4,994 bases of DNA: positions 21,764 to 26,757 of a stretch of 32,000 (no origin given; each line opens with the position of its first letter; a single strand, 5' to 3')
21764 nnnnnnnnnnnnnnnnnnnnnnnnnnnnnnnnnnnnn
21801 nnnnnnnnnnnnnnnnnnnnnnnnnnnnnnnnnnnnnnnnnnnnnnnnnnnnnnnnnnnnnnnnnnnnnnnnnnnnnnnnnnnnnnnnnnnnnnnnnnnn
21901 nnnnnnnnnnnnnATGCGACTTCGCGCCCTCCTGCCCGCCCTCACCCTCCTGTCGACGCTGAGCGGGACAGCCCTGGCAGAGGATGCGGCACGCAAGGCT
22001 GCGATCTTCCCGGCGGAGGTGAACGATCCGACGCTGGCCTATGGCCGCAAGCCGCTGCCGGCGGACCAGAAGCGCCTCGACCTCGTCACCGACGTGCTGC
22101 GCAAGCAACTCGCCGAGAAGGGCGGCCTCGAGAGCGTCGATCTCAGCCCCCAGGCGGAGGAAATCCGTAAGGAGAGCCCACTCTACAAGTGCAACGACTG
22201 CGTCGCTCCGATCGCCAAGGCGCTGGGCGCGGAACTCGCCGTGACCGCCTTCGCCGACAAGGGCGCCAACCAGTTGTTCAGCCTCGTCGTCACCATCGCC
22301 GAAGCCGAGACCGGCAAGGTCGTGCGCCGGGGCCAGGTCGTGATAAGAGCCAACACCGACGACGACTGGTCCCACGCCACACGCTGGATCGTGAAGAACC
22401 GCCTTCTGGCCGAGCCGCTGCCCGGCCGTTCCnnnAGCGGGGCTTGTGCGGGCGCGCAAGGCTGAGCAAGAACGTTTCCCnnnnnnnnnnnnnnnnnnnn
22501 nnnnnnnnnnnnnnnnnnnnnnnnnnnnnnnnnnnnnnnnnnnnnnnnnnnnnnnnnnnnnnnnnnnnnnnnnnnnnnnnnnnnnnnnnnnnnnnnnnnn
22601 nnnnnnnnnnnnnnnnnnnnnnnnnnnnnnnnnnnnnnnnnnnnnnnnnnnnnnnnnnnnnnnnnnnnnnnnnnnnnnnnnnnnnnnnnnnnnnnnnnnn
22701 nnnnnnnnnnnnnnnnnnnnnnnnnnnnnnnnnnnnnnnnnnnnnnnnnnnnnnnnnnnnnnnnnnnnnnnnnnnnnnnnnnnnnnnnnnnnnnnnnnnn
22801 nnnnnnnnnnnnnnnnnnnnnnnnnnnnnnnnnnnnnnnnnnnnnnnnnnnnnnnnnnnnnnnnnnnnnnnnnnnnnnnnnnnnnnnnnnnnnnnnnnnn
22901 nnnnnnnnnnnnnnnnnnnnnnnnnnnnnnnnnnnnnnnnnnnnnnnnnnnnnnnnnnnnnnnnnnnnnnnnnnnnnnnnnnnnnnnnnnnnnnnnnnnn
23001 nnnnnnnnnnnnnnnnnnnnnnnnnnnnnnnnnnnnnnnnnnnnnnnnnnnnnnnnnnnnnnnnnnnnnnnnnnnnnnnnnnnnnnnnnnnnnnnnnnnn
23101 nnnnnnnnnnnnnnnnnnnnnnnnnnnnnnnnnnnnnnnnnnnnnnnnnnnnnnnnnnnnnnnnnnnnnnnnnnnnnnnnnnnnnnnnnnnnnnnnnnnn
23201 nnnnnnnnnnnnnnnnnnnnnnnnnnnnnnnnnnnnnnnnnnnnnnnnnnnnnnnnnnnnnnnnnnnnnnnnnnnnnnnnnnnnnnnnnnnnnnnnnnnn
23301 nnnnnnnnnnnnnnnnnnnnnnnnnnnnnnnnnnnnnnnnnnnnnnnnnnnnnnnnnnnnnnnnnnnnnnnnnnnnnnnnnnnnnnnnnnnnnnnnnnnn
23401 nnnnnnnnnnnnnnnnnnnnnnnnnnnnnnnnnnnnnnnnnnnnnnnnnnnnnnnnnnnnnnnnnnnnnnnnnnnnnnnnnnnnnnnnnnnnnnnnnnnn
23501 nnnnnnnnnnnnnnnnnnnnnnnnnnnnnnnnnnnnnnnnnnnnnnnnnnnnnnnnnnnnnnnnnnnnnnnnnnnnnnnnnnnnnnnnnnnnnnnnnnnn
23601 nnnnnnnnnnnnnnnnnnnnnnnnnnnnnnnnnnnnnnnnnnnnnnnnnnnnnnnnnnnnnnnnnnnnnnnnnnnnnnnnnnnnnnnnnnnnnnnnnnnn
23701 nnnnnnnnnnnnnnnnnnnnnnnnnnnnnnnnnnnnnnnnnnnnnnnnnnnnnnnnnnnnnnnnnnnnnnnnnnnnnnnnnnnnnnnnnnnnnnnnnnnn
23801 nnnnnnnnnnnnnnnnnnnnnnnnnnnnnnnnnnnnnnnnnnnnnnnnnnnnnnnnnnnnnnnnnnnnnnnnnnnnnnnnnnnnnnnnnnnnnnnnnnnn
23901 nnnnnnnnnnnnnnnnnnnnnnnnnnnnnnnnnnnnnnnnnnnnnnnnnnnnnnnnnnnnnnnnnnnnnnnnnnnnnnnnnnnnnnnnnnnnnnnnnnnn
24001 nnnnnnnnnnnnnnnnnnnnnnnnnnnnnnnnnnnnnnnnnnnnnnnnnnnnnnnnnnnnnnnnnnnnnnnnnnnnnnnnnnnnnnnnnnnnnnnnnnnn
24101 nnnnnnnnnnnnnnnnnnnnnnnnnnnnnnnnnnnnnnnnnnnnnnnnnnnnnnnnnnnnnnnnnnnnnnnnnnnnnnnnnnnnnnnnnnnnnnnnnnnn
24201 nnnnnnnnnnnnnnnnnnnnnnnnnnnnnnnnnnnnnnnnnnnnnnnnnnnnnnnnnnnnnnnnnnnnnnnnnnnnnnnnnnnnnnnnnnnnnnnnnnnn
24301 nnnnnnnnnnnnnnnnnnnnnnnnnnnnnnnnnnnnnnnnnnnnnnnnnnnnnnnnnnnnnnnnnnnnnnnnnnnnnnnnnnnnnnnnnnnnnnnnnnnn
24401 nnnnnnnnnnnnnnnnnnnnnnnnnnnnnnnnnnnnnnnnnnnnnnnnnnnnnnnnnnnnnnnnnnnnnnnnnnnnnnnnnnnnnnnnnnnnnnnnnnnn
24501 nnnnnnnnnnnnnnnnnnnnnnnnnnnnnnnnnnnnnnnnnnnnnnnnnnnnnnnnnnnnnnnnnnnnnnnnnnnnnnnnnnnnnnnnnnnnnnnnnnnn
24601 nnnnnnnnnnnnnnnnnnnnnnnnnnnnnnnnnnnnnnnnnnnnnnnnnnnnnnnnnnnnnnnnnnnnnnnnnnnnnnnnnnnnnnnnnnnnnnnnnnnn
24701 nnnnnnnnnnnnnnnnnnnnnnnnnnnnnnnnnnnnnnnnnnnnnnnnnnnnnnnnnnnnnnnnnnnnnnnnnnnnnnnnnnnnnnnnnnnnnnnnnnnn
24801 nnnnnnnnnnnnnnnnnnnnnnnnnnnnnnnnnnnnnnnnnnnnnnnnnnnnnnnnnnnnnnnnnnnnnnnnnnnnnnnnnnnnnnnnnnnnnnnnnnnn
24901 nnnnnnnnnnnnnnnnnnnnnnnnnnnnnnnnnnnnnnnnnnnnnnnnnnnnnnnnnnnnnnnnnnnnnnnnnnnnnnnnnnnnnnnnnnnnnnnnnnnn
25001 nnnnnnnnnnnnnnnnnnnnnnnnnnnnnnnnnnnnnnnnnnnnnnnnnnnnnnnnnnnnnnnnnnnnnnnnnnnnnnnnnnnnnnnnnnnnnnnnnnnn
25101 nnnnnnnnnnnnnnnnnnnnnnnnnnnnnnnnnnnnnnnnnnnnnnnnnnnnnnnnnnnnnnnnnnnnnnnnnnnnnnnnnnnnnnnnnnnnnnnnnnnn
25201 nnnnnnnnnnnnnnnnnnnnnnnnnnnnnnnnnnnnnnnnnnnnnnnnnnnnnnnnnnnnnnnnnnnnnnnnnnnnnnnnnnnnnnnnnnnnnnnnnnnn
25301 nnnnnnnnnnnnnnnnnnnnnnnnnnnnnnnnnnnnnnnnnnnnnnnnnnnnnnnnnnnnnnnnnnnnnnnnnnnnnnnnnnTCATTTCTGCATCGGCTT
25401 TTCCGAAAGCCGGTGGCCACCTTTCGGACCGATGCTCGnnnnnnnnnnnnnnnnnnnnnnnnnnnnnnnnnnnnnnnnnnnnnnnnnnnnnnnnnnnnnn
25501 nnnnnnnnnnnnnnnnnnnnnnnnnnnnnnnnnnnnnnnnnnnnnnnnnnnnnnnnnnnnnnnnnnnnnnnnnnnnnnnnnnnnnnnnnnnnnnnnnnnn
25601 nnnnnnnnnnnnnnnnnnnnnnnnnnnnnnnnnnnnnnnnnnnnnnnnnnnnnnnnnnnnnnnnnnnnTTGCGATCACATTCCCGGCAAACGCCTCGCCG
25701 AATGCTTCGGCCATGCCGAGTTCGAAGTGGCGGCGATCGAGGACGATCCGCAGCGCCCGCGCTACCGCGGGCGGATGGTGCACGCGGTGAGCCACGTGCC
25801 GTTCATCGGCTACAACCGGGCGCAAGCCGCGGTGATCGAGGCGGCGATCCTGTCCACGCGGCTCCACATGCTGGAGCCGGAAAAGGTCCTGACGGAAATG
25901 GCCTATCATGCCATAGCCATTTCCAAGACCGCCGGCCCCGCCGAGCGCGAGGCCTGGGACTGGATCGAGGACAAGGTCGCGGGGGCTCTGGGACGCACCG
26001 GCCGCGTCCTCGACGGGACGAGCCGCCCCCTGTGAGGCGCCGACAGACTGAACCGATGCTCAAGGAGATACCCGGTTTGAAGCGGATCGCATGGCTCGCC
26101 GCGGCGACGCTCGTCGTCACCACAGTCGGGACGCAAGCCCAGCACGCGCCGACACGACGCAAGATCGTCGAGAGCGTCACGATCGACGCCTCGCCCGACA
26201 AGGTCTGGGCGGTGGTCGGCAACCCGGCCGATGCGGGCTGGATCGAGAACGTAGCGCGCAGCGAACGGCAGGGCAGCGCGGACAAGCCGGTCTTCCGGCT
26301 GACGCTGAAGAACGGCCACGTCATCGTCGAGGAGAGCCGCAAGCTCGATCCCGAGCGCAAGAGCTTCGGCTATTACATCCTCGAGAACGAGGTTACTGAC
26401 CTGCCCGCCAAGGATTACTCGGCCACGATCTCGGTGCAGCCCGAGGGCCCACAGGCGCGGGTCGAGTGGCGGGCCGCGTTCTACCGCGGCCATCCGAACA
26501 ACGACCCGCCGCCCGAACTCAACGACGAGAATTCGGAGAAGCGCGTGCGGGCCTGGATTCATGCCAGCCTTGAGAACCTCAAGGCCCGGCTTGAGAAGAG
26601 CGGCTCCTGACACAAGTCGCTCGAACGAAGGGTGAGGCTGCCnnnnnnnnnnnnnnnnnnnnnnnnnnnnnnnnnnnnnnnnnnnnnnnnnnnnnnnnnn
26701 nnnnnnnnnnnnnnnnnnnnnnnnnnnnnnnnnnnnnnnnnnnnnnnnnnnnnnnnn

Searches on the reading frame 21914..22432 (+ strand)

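Call 18: search_protein_families(library=pfam, proteins=[window:21914-22432:+], max_evalue=0.01)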
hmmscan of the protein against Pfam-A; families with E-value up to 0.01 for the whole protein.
window:21914-22432:+ (173 aa): 1 family
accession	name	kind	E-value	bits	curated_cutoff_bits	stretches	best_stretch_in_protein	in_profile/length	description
PF11684.13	DUF3280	-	1.6e-32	113.1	30.1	1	28-164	2-138/138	Protein of unknown function (DUF2380)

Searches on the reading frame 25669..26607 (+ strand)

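Call 34: search_protein_families(library=pfam, proteins=[window:25669-26607:+], max_evalue=0.001)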
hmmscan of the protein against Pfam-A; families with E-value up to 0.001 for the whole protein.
window:25669-26607:+ (313 aa): 1 family
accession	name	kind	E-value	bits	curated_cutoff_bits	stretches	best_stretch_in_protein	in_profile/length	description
PF10604.15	Polyketide_cyc2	-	5.3e-26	92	27.4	1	164-309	2-142/142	Polyketide cyclase / dehydrase and lipid transport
